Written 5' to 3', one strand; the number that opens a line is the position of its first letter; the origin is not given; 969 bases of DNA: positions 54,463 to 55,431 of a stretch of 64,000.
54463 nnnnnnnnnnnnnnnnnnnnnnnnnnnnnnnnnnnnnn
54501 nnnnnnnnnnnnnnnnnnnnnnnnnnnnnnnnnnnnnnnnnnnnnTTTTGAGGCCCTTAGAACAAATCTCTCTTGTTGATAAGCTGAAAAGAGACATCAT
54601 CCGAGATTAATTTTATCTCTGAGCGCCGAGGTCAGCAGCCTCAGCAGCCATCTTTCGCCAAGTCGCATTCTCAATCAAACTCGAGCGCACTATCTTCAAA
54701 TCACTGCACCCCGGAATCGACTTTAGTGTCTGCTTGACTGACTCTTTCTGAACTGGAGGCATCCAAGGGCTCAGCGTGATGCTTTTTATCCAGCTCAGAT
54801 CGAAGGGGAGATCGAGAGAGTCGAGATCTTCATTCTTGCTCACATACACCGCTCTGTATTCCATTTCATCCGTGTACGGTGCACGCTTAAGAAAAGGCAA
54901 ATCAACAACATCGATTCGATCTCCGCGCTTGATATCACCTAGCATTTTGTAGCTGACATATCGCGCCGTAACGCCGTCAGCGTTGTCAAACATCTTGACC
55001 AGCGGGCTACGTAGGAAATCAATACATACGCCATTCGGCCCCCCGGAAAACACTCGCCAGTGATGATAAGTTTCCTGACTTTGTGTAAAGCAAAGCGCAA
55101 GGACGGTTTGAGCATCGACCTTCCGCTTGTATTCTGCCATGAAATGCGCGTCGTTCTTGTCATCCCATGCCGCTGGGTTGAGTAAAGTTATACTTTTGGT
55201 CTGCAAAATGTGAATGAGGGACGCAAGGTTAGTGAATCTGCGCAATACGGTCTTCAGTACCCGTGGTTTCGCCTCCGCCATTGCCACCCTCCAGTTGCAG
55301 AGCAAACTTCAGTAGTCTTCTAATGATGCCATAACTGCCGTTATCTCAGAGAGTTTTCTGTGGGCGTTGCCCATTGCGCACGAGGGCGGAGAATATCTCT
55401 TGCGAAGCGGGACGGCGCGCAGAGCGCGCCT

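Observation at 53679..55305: AT-rich two-gene insertion (HNH nuclease + DUF2971-like protein) wedged directly after dnaB: candidate uncharacterised defence / abortive-infection module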

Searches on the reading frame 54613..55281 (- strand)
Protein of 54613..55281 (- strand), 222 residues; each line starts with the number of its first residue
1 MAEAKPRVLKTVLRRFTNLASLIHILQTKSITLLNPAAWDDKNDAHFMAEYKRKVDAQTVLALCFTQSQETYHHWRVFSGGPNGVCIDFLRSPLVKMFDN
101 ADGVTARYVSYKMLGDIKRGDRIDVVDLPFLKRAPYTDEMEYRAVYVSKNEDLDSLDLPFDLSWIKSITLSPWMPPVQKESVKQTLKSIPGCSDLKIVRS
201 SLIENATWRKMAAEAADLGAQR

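Call 3: search_protein_families(library=pfam, proteins=[window:54613-55281:-], max_evalue=1)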
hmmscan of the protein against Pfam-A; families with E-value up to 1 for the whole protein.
window:54613-55281:- (222 aa): 1 family
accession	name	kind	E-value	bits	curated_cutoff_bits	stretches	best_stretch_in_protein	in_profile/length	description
PF11185.13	DUF2971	-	0.076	14.8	22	1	75-116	2-45/89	Protein of unknown function (DUF2971)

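Call 4: search_protein_families(library=padloc, proteins=[window:54613-55281:-], max_evalue=1)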
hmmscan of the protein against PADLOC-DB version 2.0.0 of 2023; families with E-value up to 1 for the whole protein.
window:54613-55281:- (222 aa): 3 families
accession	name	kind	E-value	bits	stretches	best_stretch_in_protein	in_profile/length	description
PDLC04993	PDC-S31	-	4.6e-14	50.3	1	12-204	16-235/245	-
PDLC04994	PDC-S31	-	5e-08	30.6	1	41-202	103-261/273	-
PDLC04991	PDC-S31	-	0.021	12.5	1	43-189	50-181/208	-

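Call 5: search_protein_families(library=ncbifam, proteins=[window:54613-55281:-], max_evalue=1)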
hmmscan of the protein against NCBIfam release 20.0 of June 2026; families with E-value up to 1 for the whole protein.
window:54613-55281:- (222 aa): 0 families

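Call 6: search_protein_families(library=phrogs, proteins=[window:54613-55281:-], max_evalue=1)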
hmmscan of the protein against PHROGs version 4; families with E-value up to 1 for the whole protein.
window:54613-55281:- (222 aa): 2 families
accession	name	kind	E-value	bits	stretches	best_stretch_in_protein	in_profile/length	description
phrog_1762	-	unknown function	6.3e-05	23.1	1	34-202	107-283/395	-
phrog_9537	-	unknown function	0.45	11.7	0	142-158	24-40/81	-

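Call 11: find_homologous_proteins(query=window:54613-55281:-)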
Query window:54613-55281:- (222 aa): 795 proteins with E <= 0.001 among 1023 candidates; the best 120 are listed.
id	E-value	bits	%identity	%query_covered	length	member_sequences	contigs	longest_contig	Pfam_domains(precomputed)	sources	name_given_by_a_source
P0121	1.6e-144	497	100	100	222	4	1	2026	-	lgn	-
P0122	6.4e-95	335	68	98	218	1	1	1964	-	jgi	-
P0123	1.7e-85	304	64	97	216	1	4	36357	-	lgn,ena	-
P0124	3.6e-76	273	100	57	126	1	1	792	-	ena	-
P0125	7.1e-74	266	55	91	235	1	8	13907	PF11185.14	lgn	-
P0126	1.3e-72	262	55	92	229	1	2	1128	-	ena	-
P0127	6.0e-72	260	55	91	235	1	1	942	-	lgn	-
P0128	2.9e-71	257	55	91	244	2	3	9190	-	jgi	jgi:hypothetical protein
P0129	5.7e-71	256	54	91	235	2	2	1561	-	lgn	-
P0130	7.6e-71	256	55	97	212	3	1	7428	-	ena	-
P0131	7.8e-71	256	54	94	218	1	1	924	-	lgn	-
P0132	1.1e-70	256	51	95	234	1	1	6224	-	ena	-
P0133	2.4e-70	254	55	91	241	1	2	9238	-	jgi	jgi:hypothetical protein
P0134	2.5e-70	254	56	91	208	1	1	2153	PF11185.14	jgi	jgi:Protein of unknown function (DUF2971)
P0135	2.9e-70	254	54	90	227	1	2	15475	-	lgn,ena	-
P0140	7.5e-70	253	55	92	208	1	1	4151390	PF11185.14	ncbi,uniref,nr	ncbi:DUF2971 domain-containing protein [Methylocapsa sp. D3K7]|uniref:DUF2971 domain-containing prot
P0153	6.4e-69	250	54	91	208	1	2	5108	PF11185.14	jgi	jgi:hypothetical protein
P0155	1.2e-68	249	54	92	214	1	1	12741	PF11185.14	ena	-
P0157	1.3e-68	249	54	91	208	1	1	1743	PF11185.14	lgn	-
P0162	3.1e-68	247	53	90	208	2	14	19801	PF11185.14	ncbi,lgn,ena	-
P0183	9.3e-67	243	54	91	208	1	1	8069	PF11185.14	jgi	jgi:hypothetical protein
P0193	3.8e-66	241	54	91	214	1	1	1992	PF11185.14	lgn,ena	-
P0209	2.9e-65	238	51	92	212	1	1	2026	PF11185.14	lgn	-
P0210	3.1e-65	238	53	91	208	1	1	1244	PF11185.14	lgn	-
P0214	6.0e-65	237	52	92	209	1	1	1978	PF11185.14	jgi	jgi:hypothetical protein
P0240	1.5e-63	232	51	91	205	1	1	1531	PF11185.14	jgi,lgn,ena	-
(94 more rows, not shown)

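Call 19: find_encoding_contigs(protein=P0123, flank=10000, max_places=4)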
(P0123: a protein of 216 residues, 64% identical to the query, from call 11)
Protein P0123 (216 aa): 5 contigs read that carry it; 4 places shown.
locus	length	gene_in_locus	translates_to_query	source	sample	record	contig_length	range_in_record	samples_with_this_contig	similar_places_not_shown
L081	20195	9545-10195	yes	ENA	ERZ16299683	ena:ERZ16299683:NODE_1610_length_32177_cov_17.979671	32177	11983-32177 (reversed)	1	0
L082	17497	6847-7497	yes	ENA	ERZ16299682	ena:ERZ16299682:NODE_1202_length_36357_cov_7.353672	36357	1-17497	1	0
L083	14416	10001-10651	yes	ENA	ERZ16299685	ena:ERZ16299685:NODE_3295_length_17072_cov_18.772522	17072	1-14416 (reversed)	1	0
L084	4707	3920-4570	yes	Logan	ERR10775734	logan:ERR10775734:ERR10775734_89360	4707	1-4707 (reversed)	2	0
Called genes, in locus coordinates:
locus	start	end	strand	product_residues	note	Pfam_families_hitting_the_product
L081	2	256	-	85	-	?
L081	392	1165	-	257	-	PF00005:ABC_tran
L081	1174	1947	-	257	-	PF02405:MlaE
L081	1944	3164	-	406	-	PF01168:Ala_racemase_N, PF00842:Ala_racemase_C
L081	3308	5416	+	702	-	PF07695:7TMR-DISM_7TM (weak), PF00512:HisKA, PF13581:HATPase_c_2 (weak), PF02518:HATPase_c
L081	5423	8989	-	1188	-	PF00989:PAS, PF08447:PAS_3, PF00989:PAS, PF08448:PAS_4, PF13426:PAS_9, PF08447:PAS_3, PF00512:HisKA, PF02518:HATPase_c, +4 more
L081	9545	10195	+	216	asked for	-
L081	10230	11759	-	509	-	PF00772:DnaB, PF13481:AAA_25, PF03796:DnaB_C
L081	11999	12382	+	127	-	PF07291:MauE (weak), PF07681:DoxX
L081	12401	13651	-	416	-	PF25371:DUF7884 (weak), PF02353:CMAS, PF13489:Methyltransf_23, PF01728:FtsJ (weak), PF08241:Methyltransf_11, PF08242:Methyltransf_12, PF13649:Methyltransf_25, PF13847:Methyltransf_31, +2 more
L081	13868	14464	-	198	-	PF01281:Ribosomal_L9_N, PF03948:Ribosomal_L9_C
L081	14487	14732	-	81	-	PF01084:Ribosomal_S18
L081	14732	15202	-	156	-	PF01250:Ribosomal_S6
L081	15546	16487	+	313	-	PF00698:Acyl_transf_1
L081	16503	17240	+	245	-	PF00106:adh_short, PF08659:KR, PF13561:adh_short_C2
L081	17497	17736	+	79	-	PF00550:PP-binding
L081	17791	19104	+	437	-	PF00109:ketoacyl-synt, PF02801:Ketoacyl-synt_C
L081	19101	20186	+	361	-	PF02618:YceG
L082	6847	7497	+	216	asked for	-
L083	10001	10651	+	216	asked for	-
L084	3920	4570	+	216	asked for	-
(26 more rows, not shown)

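Call 34: find_related_loci(query=A2, collection=metagenome_contigs, flank=10000)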
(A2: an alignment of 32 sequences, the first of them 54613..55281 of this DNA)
Query A2 (222 aa) in metagenome_contigs; peptide patterns used: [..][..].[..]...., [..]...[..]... (x = any residue, [..] = any of these).
193 stretches matched a pattern; 145 encode a relative of the query (tblastn E <= 1e-3); the best 80 are kept; 80 distinct loci.
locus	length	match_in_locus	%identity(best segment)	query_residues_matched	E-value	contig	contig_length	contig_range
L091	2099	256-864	57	13-215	9e-79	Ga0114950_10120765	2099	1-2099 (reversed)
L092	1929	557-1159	56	13-213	1e-77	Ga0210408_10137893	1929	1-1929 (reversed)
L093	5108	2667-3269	54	13-213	3e-74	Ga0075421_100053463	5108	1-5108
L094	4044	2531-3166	52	4-215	2e-74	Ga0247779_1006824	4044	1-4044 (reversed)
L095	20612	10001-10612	54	13-216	1e-73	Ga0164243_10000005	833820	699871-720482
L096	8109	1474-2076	53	13-213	9e-74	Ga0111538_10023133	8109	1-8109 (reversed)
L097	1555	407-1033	53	10-218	3e-77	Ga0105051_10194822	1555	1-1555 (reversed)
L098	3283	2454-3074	53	9-216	2e-73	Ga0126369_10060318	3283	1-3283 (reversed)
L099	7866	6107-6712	54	12-213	5e-73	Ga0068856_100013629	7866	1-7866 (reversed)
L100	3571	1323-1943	53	9-216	4e-73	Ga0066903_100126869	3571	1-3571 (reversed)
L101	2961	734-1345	52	13-216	1e-73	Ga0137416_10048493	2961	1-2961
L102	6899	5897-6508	53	13-216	1e-72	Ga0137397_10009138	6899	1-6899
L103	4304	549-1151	53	13-213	1e-72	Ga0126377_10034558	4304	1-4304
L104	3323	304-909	52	12-213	3e-73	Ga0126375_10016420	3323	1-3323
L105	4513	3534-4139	52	12-213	6e-73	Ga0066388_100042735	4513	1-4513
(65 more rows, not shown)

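Call 38: predict_structure(alignment_id=A2)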
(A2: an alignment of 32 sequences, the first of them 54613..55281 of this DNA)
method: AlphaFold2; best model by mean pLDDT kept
length: 222 residues; sequences in the alignment: 32
mean_pLDDT: 90.3   pTM: 0.84
mean pLDDT of the five models: 90.3, 90.0, 89.5, 89.4, 89.1
residues with pLDDT >= 90: 153; 70-90: 51; 50-70: 15; < 50: 3
segments of 3 or more residues with pLDDT < 50: none
pLDDT, mean of each block of 10 residues (from residue 1): 63 96 98 93 93 98 92 83 96 98 97 86 93 88 98 97 98 93 98 95 68 73 51
secondary structure, 60 per line:
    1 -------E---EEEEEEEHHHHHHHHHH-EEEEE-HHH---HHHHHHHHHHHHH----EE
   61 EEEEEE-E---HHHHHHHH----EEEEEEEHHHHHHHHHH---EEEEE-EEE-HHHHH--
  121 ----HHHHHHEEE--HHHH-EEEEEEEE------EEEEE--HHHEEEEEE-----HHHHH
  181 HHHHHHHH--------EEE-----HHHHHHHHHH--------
elements in order: E12-18 H19-28 E30-34 H42-54 E59-66 H72-79 E84-90 H91-100 E104-108 E110-112 H114-118 H125-130 E131-133 H136-139 E141-148 E155-159 E165-170 H176-188 E197-199 H205-214

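Call 40: search_solved_structures(query=A2, max_evalue=10, show_alignments=2)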
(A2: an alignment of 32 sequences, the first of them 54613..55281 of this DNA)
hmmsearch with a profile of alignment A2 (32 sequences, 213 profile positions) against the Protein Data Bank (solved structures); distinct sequences matched with E-value up to 10: 2.
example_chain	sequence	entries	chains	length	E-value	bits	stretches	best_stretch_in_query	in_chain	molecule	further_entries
6rmn_B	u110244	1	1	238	0.017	17.8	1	80-165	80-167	DNA mismatch repair protein MLH3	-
6shx_B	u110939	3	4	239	0.018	17.8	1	80-165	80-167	DNA mismatch repair protein MLH3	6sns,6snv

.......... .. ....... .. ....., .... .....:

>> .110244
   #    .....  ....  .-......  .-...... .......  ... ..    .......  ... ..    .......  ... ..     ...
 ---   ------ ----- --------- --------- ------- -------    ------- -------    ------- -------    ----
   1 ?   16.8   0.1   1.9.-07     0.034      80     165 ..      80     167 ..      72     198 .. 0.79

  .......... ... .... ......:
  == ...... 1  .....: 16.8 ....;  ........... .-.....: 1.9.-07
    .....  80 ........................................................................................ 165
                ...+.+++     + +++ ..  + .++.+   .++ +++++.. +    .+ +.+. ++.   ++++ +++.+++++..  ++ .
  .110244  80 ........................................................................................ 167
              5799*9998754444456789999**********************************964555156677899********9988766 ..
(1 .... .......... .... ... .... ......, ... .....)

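Call 42: fold_search(model_id=the predicted structure, library=pdb)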
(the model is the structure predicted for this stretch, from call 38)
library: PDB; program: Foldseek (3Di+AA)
matches with E <= 10: 184; with E <= 0.001: 6
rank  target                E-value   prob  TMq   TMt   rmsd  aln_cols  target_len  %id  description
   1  7yk3_C                1.6e-04  1.00  0.45  0.45   6.8       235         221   11  Crystal structure of DarTG toxin-antitoxin complex from Mycobacterium tuberculosis (released 2023-05-31)
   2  7omv                  2.2e-04  1.00  0.43  0.45   9.9       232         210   12  Thermus sp. 2.9 DarT (released 2021-06-23)
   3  7yk3_A                5.4e-04  1.00  0.44  0.44   7.0       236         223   12  Crystal structure of DarTG toxin-antitoxin complex from Mycobacterium tuberculosis (released 2023-05-31)
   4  7omw                  6.6e-04  1.00  0.42  0.46   8.0       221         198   13  Thermus sp. 2.9 DarT in complex with NAD+ (released 2021-06-23)
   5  7omx                  7.5e-04  0.99  0.40  0.44  10.4       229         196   12  Thermus sp. 2.9 DarT in complex with carba-NAD+ (released 2021-06-23)
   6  7omy_AAA              9.0e-04  1.00  0.44  0.46   9.3       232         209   13  Thermus sp. 2.9 DarT in complex with carba-NAD+ and ssDNA (released 2021-06-23)
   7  7dn9_A                6.6e-02  0.47  0.36  0.29   9.3       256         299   12  Crystal structure of Salmonella effector in complex with NAD and host co-factor ARF1 (released 2021-12-15)
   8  8tfi                  2.3e-01  0.47  0.27  0.32   7.8       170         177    9  tRNA 2'-phosphotransferase (Tpt1) from Pyrococcus horikoshii (released 2023-11-08)
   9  9lda_A                4.4e-01  0.33  0.27  0.33   7.9       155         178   11  The complex structure of K63A/5'-p-ADPR-DNA (released 2025-11-12)
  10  2z34_A                6.1e-01  0.02  0.11  0.13  16.2       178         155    7  Crystal structure of SpCia1/Asf1 complex with Hip1 (released 2008-03-11)
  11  8tfz_A                6.9e-01  0.33  0.28  0.34   7.6       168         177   10  tRNA 2'-phosphotransferase (Tpt1) from Pyrococcus horikoshii in complex with NAD (released 2023-11-08)
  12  6tpi_B                1.1e+00  0.07  0.15  0.28  18.2       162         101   11  EnvC bound to the FtsX periplasmic domain (released 2020-11-04)
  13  5hac_E                1.1e+00  0.02  0.12  0.10  13.1       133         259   10  Crystal structure of Proliferating Cell Nuclear Antigen from Leishmania donovani at 2.95 A resolution (released 2016-03-23)
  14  7dn8_A                1.2e+00  0.13  0.37  0.30   9.1       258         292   11  Crystal structure of Salmonella effector SopF in complex with ARF1 (released 2021-12-15)
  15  7f97_C                1.2e+00  0.01  0.13  0.07  22.5       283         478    6  Plasmodium falciparum Prolyl-tRNA Synthetase (PfPRS) in Complex with L-proline and compound L97 (released 2023-01-04)
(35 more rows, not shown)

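Call 50: search_dna_similar(query=window:54613-55281:-, collection=plasmids, mode=protein, max_rows=25)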
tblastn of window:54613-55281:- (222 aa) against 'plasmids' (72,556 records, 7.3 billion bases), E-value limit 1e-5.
Records with a match: 1; places in all: 1; records where one place covers at least 80% of the query: 0.
Best place of each record, by identity: <60% 1.
By first word of the organism name: Phaeobacter 1.
By predicted mobility (MOB-suite, as given by PLSDB): mobilizable 1.
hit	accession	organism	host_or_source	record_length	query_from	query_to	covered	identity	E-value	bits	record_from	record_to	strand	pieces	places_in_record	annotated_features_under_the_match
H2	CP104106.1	Phaeobacter sp. G2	cell culture,Emiliania huxleyi RCC1216 ...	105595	169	216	22%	52.1%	4e-8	60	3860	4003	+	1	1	hypothetical protein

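Call 51: search_dna_similar(query=window:54613-55281:-, collection=phages, mode=protein, max_rows=15)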
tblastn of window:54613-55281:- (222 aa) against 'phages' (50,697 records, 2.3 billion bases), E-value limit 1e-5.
No match.

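Call 60: search_protein_families(library=padloc, proteins=[L174:7654-8574:+, L174:8604-9440:-], max_evalue=0.01)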
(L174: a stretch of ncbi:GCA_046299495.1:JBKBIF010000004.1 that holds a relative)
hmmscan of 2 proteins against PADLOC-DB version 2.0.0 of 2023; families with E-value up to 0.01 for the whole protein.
L174:7654-8574:+ (306 aa): 0 families

L174:8604-9440:- (278 aa): 0 families

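Call 62: search_protein_families(library=pfam, alignment_id=A2, max_evalue=0.01)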
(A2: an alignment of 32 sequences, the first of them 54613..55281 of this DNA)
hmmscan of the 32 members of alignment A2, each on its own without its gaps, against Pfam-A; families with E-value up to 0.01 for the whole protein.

A. member 1, window:54613-55281:- (222 aa): 0 families

B. families by the number of members that match (of 32 scanned): 2 families
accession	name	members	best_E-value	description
PF11185.13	DUF2971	28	8.8e-07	Protein of unknown function (DUF2971)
PF23767.2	TscA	1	0.0072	TscA antitoxin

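Call 63: search_protein_families(library=padloc, alignment_id=A2, max_evalue=0.001)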
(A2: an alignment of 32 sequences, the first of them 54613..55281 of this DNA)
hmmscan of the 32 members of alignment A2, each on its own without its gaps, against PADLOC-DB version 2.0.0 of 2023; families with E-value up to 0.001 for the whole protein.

A. member 1, window:54613-55281:- (222 aa): 2 families
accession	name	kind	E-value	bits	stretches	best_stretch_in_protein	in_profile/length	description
PDLC04993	PDC-S31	-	4.6e-14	50.3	1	12-204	16-235/245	-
PDLC04994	PDC-S31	-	5e-08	30.6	1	41-202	103-261/273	-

B. families by the number of members that match (of 32 scanned): 4 families
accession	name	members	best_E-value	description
PDLC04993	PDC-S31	32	3.4e-19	-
PDLC04994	PDC-S31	32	7.6e-13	-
PDLC04990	PDC-S31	24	4.4e-08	-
PDLC04991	PDC-S31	17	1.8e-06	-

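Call 68: find_encoding_contigs(protein=P0122, flank=5000, max_places=3)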
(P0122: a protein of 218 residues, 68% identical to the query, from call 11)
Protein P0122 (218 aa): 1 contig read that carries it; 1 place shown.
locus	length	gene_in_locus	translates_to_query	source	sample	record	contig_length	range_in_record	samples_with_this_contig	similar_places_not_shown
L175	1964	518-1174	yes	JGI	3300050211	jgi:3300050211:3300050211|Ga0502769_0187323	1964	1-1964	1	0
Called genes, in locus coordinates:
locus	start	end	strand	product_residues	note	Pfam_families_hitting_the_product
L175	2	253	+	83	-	?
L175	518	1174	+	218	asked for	-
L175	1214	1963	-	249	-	?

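Call 78: find_related_loci(query=A2, collection=viral_contigs, flank=6000)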
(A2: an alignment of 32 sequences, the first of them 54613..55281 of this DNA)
Query A2 (222 aa) in viral_contigs; peptide patterns used: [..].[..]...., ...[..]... (x = any residue, [..] = any of these).
53 stretches matched a pattern; 6 encode a relative of the query (tblastn E <= 1e-3); 6 distinct loci.
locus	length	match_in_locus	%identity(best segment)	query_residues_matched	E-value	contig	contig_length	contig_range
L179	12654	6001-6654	50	1-218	3e-74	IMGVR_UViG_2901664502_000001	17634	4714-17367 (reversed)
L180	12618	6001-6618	54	11-216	5e-74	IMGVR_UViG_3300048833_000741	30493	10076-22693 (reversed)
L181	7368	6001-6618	53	11-216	3e-73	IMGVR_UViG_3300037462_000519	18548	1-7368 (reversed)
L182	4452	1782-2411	51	7-216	1e-70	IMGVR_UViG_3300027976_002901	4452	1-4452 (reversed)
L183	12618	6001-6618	51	11-216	5e-70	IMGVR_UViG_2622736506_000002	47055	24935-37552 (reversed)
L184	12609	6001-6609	48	13-215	9e-68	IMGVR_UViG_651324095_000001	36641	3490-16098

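Call 79: search_protein_families(library=pfam, proteins=[L174:7654-8574:+, L174:8604-9440:-], max_evalue=0.001)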
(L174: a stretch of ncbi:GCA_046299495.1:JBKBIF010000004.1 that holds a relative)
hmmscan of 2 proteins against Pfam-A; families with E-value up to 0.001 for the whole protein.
L174:7654-8574:+ (306 aa): 0 families

L174:8604-9440:- (278 aa): 2 families
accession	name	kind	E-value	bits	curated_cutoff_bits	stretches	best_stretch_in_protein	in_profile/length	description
PF25678.1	DUF7946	-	3.9e-14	53.5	27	1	24-181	14-183/183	Domain of unknown function (DUF7946)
PF25679.1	DUF7947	-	3e-09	37.3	27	1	191-269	4-75/79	Family of unknown function (DUF7947)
